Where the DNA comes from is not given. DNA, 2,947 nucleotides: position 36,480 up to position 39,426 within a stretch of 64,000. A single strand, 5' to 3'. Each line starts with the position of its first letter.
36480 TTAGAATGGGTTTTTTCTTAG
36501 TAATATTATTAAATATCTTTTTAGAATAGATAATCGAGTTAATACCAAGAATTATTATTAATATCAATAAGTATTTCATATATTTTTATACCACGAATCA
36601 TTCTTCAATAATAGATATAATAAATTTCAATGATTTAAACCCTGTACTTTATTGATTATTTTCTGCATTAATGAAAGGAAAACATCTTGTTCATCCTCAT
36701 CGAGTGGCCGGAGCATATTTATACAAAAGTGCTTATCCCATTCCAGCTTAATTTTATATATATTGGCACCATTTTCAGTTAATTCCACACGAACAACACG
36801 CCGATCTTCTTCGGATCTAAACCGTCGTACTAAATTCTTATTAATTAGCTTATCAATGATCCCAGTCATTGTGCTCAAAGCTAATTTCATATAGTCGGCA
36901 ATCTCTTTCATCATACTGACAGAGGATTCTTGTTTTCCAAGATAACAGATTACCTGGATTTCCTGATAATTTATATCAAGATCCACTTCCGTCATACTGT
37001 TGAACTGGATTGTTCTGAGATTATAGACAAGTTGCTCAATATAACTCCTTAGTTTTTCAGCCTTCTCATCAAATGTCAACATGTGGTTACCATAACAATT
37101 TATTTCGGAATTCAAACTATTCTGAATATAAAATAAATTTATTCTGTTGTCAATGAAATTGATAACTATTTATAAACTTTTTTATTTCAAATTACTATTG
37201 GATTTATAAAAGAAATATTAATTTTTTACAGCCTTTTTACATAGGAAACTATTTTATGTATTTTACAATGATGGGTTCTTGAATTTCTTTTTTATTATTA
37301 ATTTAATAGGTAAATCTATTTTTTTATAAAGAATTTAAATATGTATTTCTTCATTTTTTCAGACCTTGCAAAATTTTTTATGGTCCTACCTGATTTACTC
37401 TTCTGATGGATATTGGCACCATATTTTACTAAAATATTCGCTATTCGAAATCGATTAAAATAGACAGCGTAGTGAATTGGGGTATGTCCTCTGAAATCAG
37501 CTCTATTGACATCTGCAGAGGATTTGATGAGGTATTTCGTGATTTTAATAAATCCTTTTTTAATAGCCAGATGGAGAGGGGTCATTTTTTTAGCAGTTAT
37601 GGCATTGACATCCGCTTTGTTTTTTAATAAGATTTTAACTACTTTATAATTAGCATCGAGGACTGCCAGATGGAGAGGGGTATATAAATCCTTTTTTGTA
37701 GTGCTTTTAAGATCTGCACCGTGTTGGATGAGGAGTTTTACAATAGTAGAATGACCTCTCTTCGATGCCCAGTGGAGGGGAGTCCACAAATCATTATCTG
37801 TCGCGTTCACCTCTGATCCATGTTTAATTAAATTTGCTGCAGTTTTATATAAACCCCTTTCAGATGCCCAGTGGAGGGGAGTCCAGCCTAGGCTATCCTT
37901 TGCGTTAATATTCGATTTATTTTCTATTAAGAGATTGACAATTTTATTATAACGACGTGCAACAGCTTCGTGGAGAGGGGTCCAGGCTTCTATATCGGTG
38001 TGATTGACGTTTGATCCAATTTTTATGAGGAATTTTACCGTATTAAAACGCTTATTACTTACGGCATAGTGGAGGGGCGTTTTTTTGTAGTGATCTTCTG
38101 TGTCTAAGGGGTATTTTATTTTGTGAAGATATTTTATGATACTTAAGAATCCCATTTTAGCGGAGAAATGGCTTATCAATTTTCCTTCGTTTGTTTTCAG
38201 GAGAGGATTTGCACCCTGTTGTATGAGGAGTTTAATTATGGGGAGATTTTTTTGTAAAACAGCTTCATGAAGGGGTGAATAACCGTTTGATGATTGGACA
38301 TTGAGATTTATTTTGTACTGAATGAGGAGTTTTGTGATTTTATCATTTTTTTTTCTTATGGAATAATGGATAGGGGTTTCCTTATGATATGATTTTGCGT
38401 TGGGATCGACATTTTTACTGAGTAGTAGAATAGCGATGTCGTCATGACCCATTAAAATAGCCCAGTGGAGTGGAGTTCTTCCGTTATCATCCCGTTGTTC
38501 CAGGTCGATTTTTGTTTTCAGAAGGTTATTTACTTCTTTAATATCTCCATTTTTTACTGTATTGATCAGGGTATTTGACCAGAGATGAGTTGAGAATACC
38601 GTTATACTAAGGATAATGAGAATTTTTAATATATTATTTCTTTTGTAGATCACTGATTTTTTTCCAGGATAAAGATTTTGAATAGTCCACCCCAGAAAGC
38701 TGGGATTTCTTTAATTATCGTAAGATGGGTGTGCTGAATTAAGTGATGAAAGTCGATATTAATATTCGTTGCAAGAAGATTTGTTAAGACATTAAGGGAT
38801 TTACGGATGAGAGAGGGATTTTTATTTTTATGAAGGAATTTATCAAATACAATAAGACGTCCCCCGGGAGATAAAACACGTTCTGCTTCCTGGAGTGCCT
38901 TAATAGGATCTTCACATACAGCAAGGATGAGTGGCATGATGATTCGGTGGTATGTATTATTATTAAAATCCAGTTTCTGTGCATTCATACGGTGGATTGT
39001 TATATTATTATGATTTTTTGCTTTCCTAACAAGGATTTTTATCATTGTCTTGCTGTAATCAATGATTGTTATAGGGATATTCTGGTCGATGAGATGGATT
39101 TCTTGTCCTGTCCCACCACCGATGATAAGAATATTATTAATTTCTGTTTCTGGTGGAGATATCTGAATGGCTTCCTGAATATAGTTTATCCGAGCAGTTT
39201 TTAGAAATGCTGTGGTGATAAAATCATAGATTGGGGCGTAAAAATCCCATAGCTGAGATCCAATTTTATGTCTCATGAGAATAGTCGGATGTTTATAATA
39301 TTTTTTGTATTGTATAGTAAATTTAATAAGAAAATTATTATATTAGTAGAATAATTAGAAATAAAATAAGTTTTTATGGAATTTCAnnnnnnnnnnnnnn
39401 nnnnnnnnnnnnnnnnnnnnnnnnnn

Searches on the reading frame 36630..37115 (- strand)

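Call 15: search_protein_families(library=pfam, proteins=[window:36630-37115:-], max_evalue=0.0001)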
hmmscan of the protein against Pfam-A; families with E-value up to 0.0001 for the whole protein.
window:36630-37115:- (162 aa): 4 families
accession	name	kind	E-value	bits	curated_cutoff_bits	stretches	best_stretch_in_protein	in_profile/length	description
PF22381.2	Staph_reg_Sar_Rot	-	2e-12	47.5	27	1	42-119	6-81/85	Transcriptional regulator SarA/Rot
PF01047.28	MarR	-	2.8e-11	43.6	24.6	1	69-108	20-59/59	MarR family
PF13463.12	HTH_27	-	1.3e-08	35.5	22.2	1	49-116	2-68/68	Winged helix DNA-binding domain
PF12802.13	MarR_2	-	3e-07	30.9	27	1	47-106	2-60/61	MarR family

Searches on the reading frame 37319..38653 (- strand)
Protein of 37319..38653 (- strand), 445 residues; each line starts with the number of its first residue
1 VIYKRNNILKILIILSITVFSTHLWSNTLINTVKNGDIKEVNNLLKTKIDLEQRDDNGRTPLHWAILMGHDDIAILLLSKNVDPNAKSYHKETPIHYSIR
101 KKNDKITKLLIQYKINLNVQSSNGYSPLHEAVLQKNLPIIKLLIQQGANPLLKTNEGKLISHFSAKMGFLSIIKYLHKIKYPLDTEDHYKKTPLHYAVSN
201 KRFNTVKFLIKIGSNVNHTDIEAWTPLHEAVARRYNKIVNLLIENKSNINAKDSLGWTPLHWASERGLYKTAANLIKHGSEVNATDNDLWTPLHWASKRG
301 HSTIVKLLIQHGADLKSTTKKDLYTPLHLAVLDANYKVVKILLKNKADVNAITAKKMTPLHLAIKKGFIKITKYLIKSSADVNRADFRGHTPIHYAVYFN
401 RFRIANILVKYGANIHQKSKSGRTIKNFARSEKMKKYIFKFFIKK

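Call 15: search_protein_families(library=pfam, proteins=[window:37319-38653:-], max_evalue=0.0001)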
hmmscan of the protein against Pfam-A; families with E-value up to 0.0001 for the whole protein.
window:37319-38653:- (445 aa): 7 families
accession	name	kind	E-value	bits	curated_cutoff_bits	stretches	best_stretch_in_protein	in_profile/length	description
PF00023.36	Ank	-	9.5e-85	274.1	21.1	9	289-319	2-32/33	Ankyrin repeat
PF12796.13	Ank_2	-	2e-82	272.3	27.3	6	275-351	16-88/90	Ankyrin repeats (3 copies)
PF13606.12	Ank_3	-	3.5e-65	207.6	22.3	3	289-315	2-28/30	Ankyrin repeat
PF13637.12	Ank_4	-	4.8e-64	211.3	22.7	7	327-376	1-50/50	Ankyrin repeats (many copies)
PF13857.12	Ank_5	-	1.1e-55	185.4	27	7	275-330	1-56/56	Ankyrin repeats (many copies)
PF24521.3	Ank_KRIT1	-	2.5e-18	66.6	80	1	258-364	20-126/149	KRIT1 ankyrin-repeats domain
PF23745.1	ANK_LRRK2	-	3.8e-07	30.5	27.5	0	234-345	9-115/130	LRRK2 ANK repeat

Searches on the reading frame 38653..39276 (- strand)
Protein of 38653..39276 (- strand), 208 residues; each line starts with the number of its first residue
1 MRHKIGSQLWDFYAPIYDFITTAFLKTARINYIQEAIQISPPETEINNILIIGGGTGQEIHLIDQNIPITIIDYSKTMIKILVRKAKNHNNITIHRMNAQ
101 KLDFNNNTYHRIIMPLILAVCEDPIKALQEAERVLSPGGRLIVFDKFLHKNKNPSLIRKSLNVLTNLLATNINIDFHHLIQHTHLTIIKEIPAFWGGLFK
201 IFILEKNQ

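Call 16: search_protein_families(library=pfam, proteins=[window:38653-39276:-], max_evalue=0.0001)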
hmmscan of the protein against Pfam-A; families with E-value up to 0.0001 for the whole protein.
window:38653-39276:- (208 aa): 6 families
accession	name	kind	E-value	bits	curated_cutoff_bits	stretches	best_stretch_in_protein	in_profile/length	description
PF08241.18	Methyltransf_11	-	1.9e-14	54.5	21.2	1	52-143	3-95/95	Methyltransferase domain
PF13649.12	Methyltransf_25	-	1.3e-13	51.9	27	1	49-139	1-97/97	Methyltransferase domain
PF01209.24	Ubie_methyltran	-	3.7e-10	40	20.1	1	47-145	49-153/233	ubiE/COQ5 methyltransferase family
PF13847.12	Methyltransf_31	-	1.5e-09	38.1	27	1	49-147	7-113/145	Methyltransferase domain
PF08242.18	Methyltransf_12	-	3.1e-09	37.9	30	1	50-141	1-98/98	Methyltransferase domain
PF13489.12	Methyltransf_23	-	1.6e-06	28.4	27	1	39-143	16-116/164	Methyltransferase domain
